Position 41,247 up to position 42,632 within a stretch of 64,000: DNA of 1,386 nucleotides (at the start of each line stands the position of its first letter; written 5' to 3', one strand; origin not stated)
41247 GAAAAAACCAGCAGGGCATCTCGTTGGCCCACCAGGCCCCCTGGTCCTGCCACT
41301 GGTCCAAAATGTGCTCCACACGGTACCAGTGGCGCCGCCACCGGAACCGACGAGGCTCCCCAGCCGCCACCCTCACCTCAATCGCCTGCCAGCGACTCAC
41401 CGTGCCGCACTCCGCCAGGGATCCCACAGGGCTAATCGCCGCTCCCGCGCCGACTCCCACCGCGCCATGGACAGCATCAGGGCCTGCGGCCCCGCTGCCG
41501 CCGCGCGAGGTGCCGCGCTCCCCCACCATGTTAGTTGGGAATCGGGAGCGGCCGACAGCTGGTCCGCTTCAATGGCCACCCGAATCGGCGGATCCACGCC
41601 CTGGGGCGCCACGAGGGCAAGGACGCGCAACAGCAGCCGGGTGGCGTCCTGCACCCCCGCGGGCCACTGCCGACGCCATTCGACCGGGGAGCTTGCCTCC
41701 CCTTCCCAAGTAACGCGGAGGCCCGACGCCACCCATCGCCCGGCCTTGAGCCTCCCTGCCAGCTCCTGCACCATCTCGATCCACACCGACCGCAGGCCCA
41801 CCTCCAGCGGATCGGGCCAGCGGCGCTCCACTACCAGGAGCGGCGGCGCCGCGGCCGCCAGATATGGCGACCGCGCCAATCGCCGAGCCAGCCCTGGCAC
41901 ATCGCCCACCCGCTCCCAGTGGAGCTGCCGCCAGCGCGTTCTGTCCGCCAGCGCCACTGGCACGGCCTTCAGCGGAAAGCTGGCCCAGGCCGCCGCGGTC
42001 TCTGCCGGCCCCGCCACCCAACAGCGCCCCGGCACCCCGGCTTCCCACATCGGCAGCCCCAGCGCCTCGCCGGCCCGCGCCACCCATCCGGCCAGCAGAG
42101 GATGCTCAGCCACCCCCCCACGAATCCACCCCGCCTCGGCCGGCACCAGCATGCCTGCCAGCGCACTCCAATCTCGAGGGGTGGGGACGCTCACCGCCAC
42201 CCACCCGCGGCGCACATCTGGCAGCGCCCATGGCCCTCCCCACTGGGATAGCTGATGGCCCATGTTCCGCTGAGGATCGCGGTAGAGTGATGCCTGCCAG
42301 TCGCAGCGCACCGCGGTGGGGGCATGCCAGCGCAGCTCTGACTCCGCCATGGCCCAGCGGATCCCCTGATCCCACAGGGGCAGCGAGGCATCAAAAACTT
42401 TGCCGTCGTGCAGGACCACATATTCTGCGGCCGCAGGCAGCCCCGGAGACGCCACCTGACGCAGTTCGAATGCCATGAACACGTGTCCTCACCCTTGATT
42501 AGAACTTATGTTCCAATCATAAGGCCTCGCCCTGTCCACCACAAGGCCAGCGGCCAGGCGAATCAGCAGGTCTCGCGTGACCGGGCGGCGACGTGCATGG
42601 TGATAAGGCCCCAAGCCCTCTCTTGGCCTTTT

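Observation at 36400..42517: SOS mutagenesis genes split into two LexA-boxed units, with no imuA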

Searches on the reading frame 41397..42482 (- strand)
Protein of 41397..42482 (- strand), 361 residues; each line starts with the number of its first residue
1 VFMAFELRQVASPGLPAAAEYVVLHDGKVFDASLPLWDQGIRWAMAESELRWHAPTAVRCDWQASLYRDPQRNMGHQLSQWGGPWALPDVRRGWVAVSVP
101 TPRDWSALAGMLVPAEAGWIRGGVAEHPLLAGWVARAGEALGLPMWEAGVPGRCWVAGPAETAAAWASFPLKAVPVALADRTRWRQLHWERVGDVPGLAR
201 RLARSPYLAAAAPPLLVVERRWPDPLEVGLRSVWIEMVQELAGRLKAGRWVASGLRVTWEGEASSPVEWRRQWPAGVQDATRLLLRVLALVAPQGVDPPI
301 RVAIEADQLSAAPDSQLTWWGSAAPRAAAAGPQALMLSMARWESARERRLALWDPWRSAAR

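Call 5: search_protein_families(library=pfam, proteins=[window:41397-42482:-])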
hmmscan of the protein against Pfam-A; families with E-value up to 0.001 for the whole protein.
window:41397-42482:- (361 aa): 0 families

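Call 6: search_protein_families(library=ncbifam, proteins=[window:41397-42482:-])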
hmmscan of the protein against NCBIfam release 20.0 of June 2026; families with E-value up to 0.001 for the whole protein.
window:41397-42482:- (361 aa): 0 families

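Call 8: search_protein_families(library=pfam, proteins=[window:41397-42482:-], max_evalue=10)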
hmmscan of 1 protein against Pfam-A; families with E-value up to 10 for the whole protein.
window:41397-42482:- (361 aa): 0 families

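Call 9: search_solved_structures(query=window:41397-42482:-, max_evalue=10)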
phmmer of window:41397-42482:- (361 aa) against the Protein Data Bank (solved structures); distinct sequences matched with E-value up to 10: 0.

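Call 10: find_homologous_proteins(query=window:41397-42476:-)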
Query window:41397-42476:- (359 aa): 10 proteins with E <= 0.001 among 8000 candidates.
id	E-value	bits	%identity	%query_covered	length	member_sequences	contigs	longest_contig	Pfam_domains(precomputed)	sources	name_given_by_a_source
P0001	6.0e-230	781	99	100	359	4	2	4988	-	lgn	-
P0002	6.3e-199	679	86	100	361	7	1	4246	-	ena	-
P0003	3.2e-194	663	85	100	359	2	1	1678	-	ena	-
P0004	7.6e-185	633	81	100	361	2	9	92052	-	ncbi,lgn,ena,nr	ncbi:MAG: hypothetical protein M0Z54_10810 [Thermaerobacter sp.]|nr:hypothetical protein [Thermaerob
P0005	3.0e-150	519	68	100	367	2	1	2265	-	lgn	-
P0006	3.1e-147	509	68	100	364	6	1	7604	-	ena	-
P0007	2.0e-113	397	56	99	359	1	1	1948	-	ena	-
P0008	1.5e-111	391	56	99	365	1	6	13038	-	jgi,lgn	-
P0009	2.4e-54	203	39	99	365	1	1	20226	-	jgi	jgi:hypothetical protein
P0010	2.8e-52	196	39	99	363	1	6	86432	-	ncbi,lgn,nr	ncbi:MAG: hypothetical protein K6V97_07935 [Actinomycetia bacterium]|nr:hypothetical protein [Actino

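Call 14: find_encoding_contigs(protein=P0004, flank=10000, max_places=3)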
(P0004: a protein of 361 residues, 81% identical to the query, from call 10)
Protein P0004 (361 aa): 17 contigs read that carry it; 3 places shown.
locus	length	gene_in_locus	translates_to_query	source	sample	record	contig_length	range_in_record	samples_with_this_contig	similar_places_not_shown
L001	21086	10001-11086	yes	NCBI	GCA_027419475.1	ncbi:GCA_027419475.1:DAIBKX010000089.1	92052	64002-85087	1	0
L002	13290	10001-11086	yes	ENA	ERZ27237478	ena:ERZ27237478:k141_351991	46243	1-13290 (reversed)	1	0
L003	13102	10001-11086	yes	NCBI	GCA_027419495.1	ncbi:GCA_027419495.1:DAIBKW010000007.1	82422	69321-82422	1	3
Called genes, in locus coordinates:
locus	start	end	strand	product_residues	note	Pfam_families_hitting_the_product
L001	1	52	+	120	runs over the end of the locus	-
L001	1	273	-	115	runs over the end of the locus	PF04014:MazE_antitoxin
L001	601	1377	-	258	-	-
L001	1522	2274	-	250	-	-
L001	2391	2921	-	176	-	PF05685:Uma2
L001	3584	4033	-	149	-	-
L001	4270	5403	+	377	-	PF02771:Acyl-CoA_dh_N, PF02770:Acyl-CoA_dh_M, PF00441:Acyl-CoA_dh_1, PF08028:Acyl-CoA_dh_2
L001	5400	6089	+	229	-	-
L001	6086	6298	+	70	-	PF00364:Biotin_lipoyl, PF01597:GCV_H (weak), PF13375:RnfC_N (weak), PF25917:BSH_RND (weak), PF25919:BSH_CusB (weak), PF25973:BSH_CzcB (faint), PF25984:BSH_YknX (weak)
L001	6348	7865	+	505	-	PF01039:Carboxyl_trans, PF03255:ACCA, PF06833:MdcE (faint), PF03255:ACCA (weak)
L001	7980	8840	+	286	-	PF00682:HMGL-like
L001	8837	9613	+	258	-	PF00378:ECH_1, PF16113:ECH_2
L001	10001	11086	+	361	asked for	-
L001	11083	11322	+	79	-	PF20114:DUF6504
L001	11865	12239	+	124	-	PF00248:Aldo_ket_red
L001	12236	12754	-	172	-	PF13302:Acetyltransf_3, PF00583:Acetyltransf_1 (weak)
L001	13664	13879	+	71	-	-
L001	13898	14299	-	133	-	PF11528:DUF3224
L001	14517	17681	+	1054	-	PF25852:DUF6242_C (faint), PF02012:BNR (faint), PF15902:Sortilin-Vps10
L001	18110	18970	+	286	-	PF00561:Abhydrolase_1, PF12146:Hydrolase_4, PF12697:Abhydrolase_6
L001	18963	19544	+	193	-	PF00440:TetR_N (faint), PF13305:TetR_C_33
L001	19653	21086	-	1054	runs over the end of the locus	PF02012:BNR (faint), PF25852:DUF6242_C (faint), PF24316:Tli3 (faint), PF15902:Sortilin-Vps10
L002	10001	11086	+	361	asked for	-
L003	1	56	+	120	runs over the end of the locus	-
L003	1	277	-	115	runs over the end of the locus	PF04014:MazE_antitoxin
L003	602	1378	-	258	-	-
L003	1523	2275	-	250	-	-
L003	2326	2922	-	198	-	PF05685:Uma2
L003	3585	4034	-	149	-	-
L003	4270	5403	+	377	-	PF02771:Acyl-CoA_dh_N, PF02770:Acyl-CoA_dh_M, PF00441:Acyl-CoA_dh_1, PF08028:Acyl-CoA_dh_2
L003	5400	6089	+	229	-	-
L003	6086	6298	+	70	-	PF00364:Biotin_lipoyl, PF01597:GCV_H (weak), PF13375:RnfC_N (weak), PF25917:BSH_RND (weak), PF25919:BSH_CusB (weak), PF25973:BSH_CzcB (faint), PF25984:BSH_YknX (weak)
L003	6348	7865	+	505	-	PF01039:Carboxyl_trans, PF03255:ACCA, PF06833:MdcE (faint), PF03255:ACCA (weak)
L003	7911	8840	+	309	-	PF00682:HMGL-like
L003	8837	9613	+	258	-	PF00378:ECH_1, PF16113:ECH_2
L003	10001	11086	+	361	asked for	-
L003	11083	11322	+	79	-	PF20114:DUF6504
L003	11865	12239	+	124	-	PF00248:Aldo_ket_red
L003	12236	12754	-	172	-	PF13302:Acetyltransf_3, PF00583:Acetyltransf_1 (weak)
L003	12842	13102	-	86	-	?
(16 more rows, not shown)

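Call 15: find_encoding_contigs(protein=P0010, flank=10000, max_places=3)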
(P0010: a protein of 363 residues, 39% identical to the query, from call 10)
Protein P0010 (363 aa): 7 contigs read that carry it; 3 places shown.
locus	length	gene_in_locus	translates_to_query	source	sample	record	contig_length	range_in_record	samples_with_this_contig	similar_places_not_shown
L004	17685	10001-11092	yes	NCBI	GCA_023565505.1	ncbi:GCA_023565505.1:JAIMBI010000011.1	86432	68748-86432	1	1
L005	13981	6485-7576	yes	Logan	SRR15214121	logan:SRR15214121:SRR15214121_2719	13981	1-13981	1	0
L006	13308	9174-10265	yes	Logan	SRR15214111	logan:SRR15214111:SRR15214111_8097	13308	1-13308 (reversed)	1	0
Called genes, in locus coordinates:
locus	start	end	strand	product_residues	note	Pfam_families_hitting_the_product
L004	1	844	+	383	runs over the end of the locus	PF02746:MR_MLE_N, PF13378:MR_MLE_C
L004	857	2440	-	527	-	PF20656:MS_N, PF01274:MS_TIM-barrel, PF20659:MS_C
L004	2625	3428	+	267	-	PF01978:TrmB (weak), PF09339:HTH_IclR, PF12802:MarR_2 (faint), PF01614:IclR_C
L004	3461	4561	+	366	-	PF01565:FAD_binding_4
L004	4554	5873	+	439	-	PF00037:Fer4 (faint), PF13183:Fer4_8, PF13237:Fer4_10 (weak), PF12838:Fer4_7, PF13187:Fer4_9 (weak), PF13484:Fer4_16 (weak), PF13534:Fer4_17, PF02754:CCG, +2 more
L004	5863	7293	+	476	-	PF01565:FAD_binding_4, PF02913:FAD-oxidase_C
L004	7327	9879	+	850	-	PF08448:PAS_4 (weak), PF13492:GAF_3 (faint), PF13185:GAF_2 (weak), PF00990:GGDEF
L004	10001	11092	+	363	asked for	-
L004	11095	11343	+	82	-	PF20114:DUF6504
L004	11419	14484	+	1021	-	PF02811:PHP, PF07733:DNA_pol3_alpha, PF17657:DNA_pol3_finger, PF14579:HHH_6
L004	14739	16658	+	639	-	PF01590:GAF, PF13185:GAF_2, PF01590:GAF, PF13185:GAF_2, PF13492:GAF_3, PF00990:GGDEF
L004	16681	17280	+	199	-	PF04286:DUF445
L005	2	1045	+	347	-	?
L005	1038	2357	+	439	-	PF00037:Fer4 (faint), PF13183:Fer4_8, PF13237:Fer4_10 (weak), PF12838:Fer4_7, PF13187:Fer4_9 (weak), PF13484:Fer4_16 (weak), PF13534:Fer4_17, PF02754:CCG, +2 more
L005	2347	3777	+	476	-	PF01565:FAD_binding_4, PF02913:FAD-oxidase_C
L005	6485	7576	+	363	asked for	-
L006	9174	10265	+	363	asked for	-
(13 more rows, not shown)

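Call 20: search_protein_representatives(alignment_id=A1)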
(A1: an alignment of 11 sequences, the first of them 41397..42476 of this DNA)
Query: 11 sequences, 361 profile positions. Proteins with E-value up to 0.001 (for the whole library): 82; up to 1e-10: 23; up to 1e-30: 17. The best 82 are listed.
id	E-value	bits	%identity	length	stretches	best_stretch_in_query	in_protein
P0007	3.8e-164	562.4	-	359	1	1-360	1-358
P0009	1.5e-144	497.9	-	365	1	1-359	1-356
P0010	1.1e-143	495.0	-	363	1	1-360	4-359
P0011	1.9e-99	349.5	-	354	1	1-358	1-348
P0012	1.5e-93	330.2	-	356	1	16-359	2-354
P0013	1.5e-61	224.8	-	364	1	16-360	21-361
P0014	5.7e-55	203.2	-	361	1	16-358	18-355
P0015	9.7e-53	195.9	-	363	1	17-359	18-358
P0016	1.3e-52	195.5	-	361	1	2-358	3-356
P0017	1.1e-50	189.2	-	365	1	17-360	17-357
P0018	1.9e-49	185.1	-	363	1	18-359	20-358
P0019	5.4e-47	177.0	-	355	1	16-358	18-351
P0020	7.5e-45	169.9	-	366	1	17-359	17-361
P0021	1.0e-41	159.6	-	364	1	2-360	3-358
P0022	3.2e-41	158.0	-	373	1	13-360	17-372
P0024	9.7e-34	133.4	-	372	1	2-357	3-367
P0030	7.0e-11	58.2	-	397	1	15-336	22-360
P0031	5.0e-09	52.1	-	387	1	20-322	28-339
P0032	5.8e-09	51.9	-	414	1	11-358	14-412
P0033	9.8e-09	51.1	-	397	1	18-358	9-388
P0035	2.0e-08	50.1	-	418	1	3-360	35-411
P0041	1.4e-06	44.0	-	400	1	16-323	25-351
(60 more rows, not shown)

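Call 21: search_protein_families(library=pfam, proteins=[P0013, P0016, P0022, P0024, P0030, P0031, P0032, P0033, P0035, P0041], max_evalue=0.01)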
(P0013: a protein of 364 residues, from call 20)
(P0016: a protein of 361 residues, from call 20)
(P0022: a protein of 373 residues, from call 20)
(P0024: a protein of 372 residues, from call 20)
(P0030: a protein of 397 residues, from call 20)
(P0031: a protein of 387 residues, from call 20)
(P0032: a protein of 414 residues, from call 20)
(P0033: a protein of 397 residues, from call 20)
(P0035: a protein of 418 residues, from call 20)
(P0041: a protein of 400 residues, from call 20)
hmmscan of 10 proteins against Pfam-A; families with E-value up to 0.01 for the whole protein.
P0013 (364 aa): 0 families

P0016 (361 aa): 0 families

P0022 (373 aa): 0 families

P0024 (372 aa): 0 families

P0030 (397 aa): 1 family
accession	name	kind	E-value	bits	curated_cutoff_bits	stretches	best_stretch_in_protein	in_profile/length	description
PF00817.25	IMS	-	5.7e-15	55.9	23.2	1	8-143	3-147/148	impB/mucB/samB family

P0031 (387 aa): 2 families
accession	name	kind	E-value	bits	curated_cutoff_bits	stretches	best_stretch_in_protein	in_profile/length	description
PF00817.25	IMS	-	5.6e-18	65.7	23.2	1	9-145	3-147/148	impB/mucB/samB family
PF11799.13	IMS_C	-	4.9e-07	30.6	20.7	1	231-336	4-109/109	impB/mucB/samB family C-terminal domain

P0032 (414 aa): 2 families
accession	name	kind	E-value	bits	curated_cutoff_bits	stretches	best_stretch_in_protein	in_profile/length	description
PF00817.25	IMS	-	2e-11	44.5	23.2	1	20-144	20-147/148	impB/mucB/samB family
PF11799.13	IMS_C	-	8.5e-08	33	20.7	1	257-357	8-108/109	impB/mucB/samB family C-terminal domain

P0033 (397 aa): 3 families
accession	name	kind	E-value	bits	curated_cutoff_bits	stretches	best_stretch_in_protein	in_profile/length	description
PF11799.13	IMS_C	-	1.8e-10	41.6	20.7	1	233-335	8-109/109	impB/mucB/samB family C-terminal domain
PF00817.25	IMS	-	5.5e-09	36.5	23.2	1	8-122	19-144/148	impB/mucB/samB family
PF21999.2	IMS_HHH_1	-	0.0051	17.7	27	0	171-216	7-53/53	DNA polymerase-iota, thumb domain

P0035 (418 aa): 2 families
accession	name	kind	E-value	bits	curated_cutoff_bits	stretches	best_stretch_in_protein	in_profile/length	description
PF00817.25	IMS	-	3.1e-08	34.1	23.2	1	51-117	19-88/148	impB/mucB/samB family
PF11799.13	IMS_C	-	0.00059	20.7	20.7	1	260-358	3-98/109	impB/mucB/samB family C-terminal domain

P0041 (400 aa): 2 families
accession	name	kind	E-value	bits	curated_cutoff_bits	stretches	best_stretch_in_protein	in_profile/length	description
PF00817.25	IMS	-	2.1e-17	63.8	23.2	1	11-145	5-147/148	impB/mucB/samB family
PF11799.13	IMS_C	-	1.2e-05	26.1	20.7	1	239-336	1-98/109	impB/mucB/samB family C-terminal domain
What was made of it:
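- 41397..42476 (-): iPolY: a 359-aa catalytically dead Y-family polymerase homologue (361 aa if it starts at GTG 42482). It has a beta-clamp motif QLTWWG (aa 314-319), a disordered linker (aa 317-340) and a conserved tail S342-R355 (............). The family profile reaches IMS+IMS_C proteins (calls 20, 21).
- The profile reaches IMS+IMS_C proteins (calls 20, 21).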

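Call 34: find_encoding_contigs(protein=P0009, flank=10000, max_places=2)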
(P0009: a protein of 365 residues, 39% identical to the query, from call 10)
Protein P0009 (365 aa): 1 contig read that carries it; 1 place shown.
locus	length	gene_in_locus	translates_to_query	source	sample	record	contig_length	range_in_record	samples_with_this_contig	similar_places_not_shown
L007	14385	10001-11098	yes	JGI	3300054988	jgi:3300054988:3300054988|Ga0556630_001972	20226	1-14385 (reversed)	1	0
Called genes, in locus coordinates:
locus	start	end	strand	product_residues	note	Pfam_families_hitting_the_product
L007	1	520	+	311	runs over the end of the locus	PF24827:AstE_AspA_cat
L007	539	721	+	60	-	-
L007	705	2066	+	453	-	PF01425:Amidase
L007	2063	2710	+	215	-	PF00392:GntR, PF07729:FCD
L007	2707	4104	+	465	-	PF01546:Peptidase_M20, PF07687:M20_dimer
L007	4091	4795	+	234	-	PF02633:Creatininase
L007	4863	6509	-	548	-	PF09823:DUF2357, PF04411:PDDEXK_7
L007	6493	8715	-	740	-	PF12102:MrcB_N, PF07728:AAA_5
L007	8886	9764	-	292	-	-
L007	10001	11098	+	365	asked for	-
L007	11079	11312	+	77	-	PF20114:DUF6504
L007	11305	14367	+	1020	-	PF02811:PHP, PF07733:DNA_pol3_alpha, PF17657:DNA_pol3_finger, PF14579:HHH_6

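Call 35: find_encoding_contigs(protein=P0008, flank=10000, max_places=2)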
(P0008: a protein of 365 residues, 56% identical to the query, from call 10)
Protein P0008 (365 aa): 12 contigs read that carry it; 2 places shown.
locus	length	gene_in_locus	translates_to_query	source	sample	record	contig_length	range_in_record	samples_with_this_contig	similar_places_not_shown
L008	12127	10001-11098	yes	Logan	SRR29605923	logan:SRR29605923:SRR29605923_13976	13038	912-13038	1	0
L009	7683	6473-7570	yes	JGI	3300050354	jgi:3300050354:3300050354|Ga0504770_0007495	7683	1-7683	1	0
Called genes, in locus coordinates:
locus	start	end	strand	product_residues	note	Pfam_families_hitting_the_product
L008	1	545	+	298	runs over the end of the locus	PF12911:OppC_N, PF00528:BPD_transp_1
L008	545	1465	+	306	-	PF19300:BPD_transp_1_N, PF00528:BPD_transp_1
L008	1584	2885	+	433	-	PF07690:MFS_1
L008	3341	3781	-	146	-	-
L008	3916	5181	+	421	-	PF02771:Acyl-CoA_dh_N, PF02770:Acyl-CoA_dh_M, PF00441:Acyl-CoA_dh_1, PF08028:Acyl-CoA_dh_2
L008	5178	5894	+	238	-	-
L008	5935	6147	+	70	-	PF00364:Biotin_lipoyl, PF25919:BSH_CusB (weak), PF25973:BSH_CzcB (faint), PF25984:BSH_YknX (weak)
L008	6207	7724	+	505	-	PF01039:Carboxyl_trans, PF03255:ACCA (weak), PF06833:MdcE (faint), PF03255:ACCA (weak)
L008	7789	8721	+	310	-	PF00682:HMGL-like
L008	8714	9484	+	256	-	PF00378:ECH_1, PF16113:ECH_2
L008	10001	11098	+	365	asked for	-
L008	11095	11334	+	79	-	PF20114:DUF6504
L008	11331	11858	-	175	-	PF13302:Acetyltransf_3, PF00583:Acetyltransf_1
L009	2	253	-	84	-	?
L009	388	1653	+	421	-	PF02771:Acyl-CoA_dh_N, PF02770:Acyl-CoA_dh_M, PF00441:Acyl-CoA_dh_1, PF08028:Acyl-CoA_dh_2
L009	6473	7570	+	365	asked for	-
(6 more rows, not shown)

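Call 36: find_encoding_contigs(protein=P0006, flank=10000, max_places=2)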
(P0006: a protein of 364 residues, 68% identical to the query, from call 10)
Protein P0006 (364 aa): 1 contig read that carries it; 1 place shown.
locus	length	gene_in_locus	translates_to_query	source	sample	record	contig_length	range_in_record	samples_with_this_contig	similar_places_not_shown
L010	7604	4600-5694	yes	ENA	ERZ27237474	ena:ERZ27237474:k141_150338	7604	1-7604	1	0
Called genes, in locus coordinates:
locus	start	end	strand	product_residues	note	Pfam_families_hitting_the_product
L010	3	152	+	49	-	?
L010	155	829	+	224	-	-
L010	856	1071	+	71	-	PF00364:Biotin_lipoyl, PF25917:BSH_RND (weak), PF25919:BSH_CusB (weak), PF25973:BSH_CzcB (faint), PF25984:BSH_YknX (weak), PF13375:RnfC_N (weak)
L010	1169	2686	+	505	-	PF01039:Carboxyl_trans, PF03255:ACCA, PF06833:MdcE (faint), PF03255:ACCA (weak)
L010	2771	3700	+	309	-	PF00682:HMGL-like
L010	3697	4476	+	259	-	PF00378:ECH_1, PF16113:ECH_2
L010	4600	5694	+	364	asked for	-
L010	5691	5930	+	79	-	PF20114:DUF6504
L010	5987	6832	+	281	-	PF00248:Aldo_ket_red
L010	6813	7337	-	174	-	PF13302:Acetyltransf_3, PF00583:Acetyltransf_1 (weak)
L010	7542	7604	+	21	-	?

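Call 41: predict_structure(alignment_id=A2)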
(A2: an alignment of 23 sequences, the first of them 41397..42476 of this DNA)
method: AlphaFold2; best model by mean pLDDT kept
length: 359 residues; sequences in the alignment: 23
mean_pLDDT: 84.6   pTM: 0.63
mean pLDDT of the five models: 84.6, 84.4, 83.5, 82.3, 82.0
residues with pLDDT >= 90: 208; 70-90: 95; 50-70: 31; < 50: 25
segments of 3 or more residues with pLDDT < 50: 317-340
pLDDT, mean of each block of 10 residues (from residue 1): 94 85 95 92 93 93 86 84 86 92 94 94 95 95 89 95 95 87 95 94 68 87 88 95 90 93 90 91 91 85 88 53 37 41 62 52
secondary structure, 60 per line:
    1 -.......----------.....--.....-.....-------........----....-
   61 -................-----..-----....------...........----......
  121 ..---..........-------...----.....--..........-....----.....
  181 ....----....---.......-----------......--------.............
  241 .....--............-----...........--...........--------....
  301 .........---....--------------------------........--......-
elements in order: E2-8 E19-23 E26-30 H32-36 H45-51 E56-59 H62-77 E90-93 H100-110 E115-122 H126-135 E143-145 E150-154 H157-166 H176-184 H196-202 E214-219 H228-245 E248-259 E265-275 H278-288 E297-309 H313-316 H343-350 H353-358
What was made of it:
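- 41397..42476 (-): AlphaFold model with pLDDT 84.6 (call 41).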

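Call 43: find_related_loci(query=A1, collection=genome_contigs, flank=10000)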
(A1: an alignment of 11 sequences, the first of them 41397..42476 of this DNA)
Query A1 (359 aa) in genome_contigs; peptide patterns used: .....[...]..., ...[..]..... (x = any residue, [..] = any of these).
299 stretches matched a pattern; 6 encode a relative of the query (tblastn E <= 1e-3); 6 distinct loci.
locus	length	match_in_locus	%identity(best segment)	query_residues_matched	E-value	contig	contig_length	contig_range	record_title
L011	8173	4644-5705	86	1-354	0e+0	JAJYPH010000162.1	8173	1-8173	MAG: Bacillota bacterium isolate DS3.bin47 NODE_10750_length_8173_cov_2.590977, whole genome shotgun sequence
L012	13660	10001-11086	68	1-359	3e-133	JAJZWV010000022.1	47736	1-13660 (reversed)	MAG: Bacillota bacterium isolate TL1-2.bin45 NODE_604_length_47736_cov_3.73688, whole genome shotgun sequence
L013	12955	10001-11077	81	1-359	2e-178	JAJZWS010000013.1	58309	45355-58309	MAG: Bacillota bacterium isolate TL1-2.bin2 NODE_401_length_58309_cov_7.56361, whole genome shotgun sequence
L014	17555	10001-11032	40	1-355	1e-63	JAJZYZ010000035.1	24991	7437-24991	MAG: Bacillota bacterium isolate TL1-5.bin82 NODE_2274_length_24991_cov_5.016409, whole genome shotgun sequence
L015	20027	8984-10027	39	1-359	5e-62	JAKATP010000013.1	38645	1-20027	MAG: Bacillota bacterium isolate YP2.bin78 NODE_947_length_38645_cov_5.670154, whole genome shotgun sequence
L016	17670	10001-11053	39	1-355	6e-59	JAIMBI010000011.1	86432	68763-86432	MAG: Actinomycetes bacterium isolate HOT.MB2.50 NODE_240_length_86432_cov_65.666609, whole genome shotgun sequence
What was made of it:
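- Tried and rejected: A1 then gave six Bacillota MAG loci (call 43).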
